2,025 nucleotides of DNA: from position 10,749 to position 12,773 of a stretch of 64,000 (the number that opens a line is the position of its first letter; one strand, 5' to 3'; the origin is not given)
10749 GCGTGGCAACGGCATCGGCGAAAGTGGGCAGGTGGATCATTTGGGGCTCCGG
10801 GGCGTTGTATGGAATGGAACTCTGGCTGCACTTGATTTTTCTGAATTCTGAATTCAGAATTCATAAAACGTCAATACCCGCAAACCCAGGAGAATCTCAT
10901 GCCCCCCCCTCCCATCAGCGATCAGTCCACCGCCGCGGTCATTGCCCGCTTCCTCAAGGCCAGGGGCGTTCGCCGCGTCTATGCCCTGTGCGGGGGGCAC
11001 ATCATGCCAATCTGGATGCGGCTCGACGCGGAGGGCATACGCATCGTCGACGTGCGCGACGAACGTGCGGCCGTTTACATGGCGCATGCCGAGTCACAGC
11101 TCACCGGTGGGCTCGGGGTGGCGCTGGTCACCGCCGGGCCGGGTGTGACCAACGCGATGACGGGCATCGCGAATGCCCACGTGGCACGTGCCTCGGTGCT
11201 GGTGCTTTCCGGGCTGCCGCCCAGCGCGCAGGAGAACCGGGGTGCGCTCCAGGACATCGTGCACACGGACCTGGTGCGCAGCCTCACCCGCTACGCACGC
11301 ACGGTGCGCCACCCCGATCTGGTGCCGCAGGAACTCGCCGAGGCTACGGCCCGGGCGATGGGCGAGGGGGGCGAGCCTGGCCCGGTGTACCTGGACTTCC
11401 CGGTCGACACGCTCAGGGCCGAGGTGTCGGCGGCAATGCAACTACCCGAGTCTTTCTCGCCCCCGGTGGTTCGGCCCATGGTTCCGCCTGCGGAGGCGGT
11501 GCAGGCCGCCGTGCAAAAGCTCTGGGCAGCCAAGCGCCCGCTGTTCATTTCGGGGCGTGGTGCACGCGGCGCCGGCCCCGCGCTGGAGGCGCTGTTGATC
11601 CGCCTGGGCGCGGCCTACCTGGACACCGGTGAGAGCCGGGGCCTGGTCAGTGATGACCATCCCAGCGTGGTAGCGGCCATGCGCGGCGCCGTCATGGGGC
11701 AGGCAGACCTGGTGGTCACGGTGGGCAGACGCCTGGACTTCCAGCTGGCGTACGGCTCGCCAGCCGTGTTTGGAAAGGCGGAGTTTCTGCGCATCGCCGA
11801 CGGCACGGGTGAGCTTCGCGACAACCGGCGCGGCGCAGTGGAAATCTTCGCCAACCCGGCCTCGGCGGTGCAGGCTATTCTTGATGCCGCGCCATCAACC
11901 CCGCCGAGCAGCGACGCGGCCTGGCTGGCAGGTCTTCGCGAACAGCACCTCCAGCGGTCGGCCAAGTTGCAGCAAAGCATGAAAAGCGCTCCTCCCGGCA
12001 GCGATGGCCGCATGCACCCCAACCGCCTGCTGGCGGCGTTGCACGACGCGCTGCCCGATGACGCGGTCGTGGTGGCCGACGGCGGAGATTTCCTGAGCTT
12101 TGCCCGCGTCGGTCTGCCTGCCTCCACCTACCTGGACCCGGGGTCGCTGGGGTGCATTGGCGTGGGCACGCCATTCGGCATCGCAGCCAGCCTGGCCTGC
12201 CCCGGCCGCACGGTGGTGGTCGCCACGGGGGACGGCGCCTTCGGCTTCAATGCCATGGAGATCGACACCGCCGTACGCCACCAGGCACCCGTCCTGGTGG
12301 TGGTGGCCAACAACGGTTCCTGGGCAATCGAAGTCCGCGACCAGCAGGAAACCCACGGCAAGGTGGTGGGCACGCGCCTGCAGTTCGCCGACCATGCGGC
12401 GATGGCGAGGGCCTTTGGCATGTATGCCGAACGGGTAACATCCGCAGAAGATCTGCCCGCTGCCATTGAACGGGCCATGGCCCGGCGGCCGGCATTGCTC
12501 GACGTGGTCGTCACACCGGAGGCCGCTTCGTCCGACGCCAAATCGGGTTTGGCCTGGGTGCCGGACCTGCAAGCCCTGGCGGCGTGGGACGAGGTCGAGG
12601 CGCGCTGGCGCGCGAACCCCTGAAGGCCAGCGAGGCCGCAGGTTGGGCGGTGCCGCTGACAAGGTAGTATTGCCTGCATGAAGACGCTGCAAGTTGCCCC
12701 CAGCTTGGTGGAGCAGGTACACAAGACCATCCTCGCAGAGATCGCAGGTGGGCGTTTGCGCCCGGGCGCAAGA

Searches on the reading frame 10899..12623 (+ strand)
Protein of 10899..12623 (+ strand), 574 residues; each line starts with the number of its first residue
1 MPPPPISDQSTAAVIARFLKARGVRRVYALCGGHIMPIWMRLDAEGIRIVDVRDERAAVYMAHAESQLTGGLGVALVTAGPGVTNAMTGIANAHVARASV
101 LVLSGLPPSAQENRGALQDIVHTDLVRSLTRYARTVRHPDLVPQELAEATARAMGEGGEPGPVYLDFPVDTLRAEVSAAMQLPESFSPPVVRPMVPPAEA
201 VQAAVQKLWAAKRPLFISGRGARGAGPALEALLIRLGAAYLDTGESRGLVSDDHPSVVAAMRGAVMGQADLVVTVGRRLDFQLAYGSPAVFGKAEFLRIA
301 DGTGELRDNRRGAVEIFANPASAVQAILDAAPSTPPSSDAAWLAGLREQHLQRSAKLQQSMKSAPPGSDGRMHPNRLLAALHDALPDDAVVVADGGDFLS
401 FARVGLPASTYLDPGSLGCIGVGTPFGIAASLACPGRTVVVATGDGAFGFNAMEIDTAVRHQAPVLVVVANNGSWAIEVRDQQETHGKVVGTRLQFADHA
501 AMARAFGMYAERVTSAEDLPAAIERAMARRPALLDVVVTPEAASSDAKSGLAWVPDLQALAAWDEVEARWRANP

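Call 54: search_protein_families(library=ncbifam, proteins=[window:10899-12623:+], max_evalue=1e-10)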
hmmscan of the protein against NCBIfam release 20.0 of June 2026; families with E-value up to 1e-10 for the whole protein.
window:10899-12623:+ (574 aa): 51 families (the best 25 are shown)
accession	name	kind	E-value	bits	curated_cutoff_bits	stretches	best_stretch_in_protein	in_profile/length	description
NF058623.1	HdaclCoAlyACT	equivalog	3.2e-237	788.8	600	1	7-571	8-573/575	2-hydroxyacyl-CoA lyase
NF004516.0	PRK05858.1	equivalog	4.4e-99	332.5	587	1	11-543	13-540/548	acetolactate synthase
NF006122.0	PRK08266.1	subfamily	5.3e-77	259.5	571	1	10-542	5-528/543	hypothetical protein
NF006721.0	PRK09259.1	equivalog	1.4e-73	248.5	557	1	12-544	18-556/574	oxalyl-CoA decarboxylase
NF006052.0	PRK08199.1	subfamily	1.3e-67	228.4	539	1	9-546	8-545/559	thiamine pyrophosphate protein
TIGR03254.1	oxalate_oxc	equivalog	4.3e-66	223.8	739.4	1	13-544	7-543/554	oxalyl-CoA decarboxylase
NF005712.0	PRK07524.1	subfamily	3.2e-64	217.3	500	1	11-538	5-529/536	5-guanidino-2-oxopentanoate decarboxylase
NF006187.0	PRK08322.1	equivalog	8.7e-64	215.9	509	1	10-537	3-527/548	acetolactate synthase large subunit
NF006378.0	PRK08617.1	equivalog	8.3e-62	209.3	510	1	9-538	8-538/556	acetolactate synthase AlsS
TIGR00118.1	acolac_lg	equivalog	1.4e-61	208.6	538.35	1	10-540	2-536/557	biosynthetic-type acetolactate synthase large subunit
NF005713.0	PRK07525.1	subfamily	6.2e-57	193.3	620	1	14-541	11-565/592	sulfoacetaldehyde acetyltransferase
TIGR02418.1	acolac_catab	equivalog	7.2e-55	186.5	551.1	1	12-538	2-529/539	acetolactate synthase AlsS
TIGR03457.1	sulphoacet_xsc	equivalog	1.6e-54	185.2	676.4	2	340-539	349-557/579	sulfoacetaldehyde acetyltransferase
NF005470.0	PRK07064.1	equivalog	2.2e-54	185.4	495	1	11-536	7-527/552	thiamine pyrophosphate-binding protein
TIGR02720.1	pyruv_oxi_spxB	equivalog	6.4e-54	183.3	637.85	1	13-541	4-534/575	pyruvate oxidase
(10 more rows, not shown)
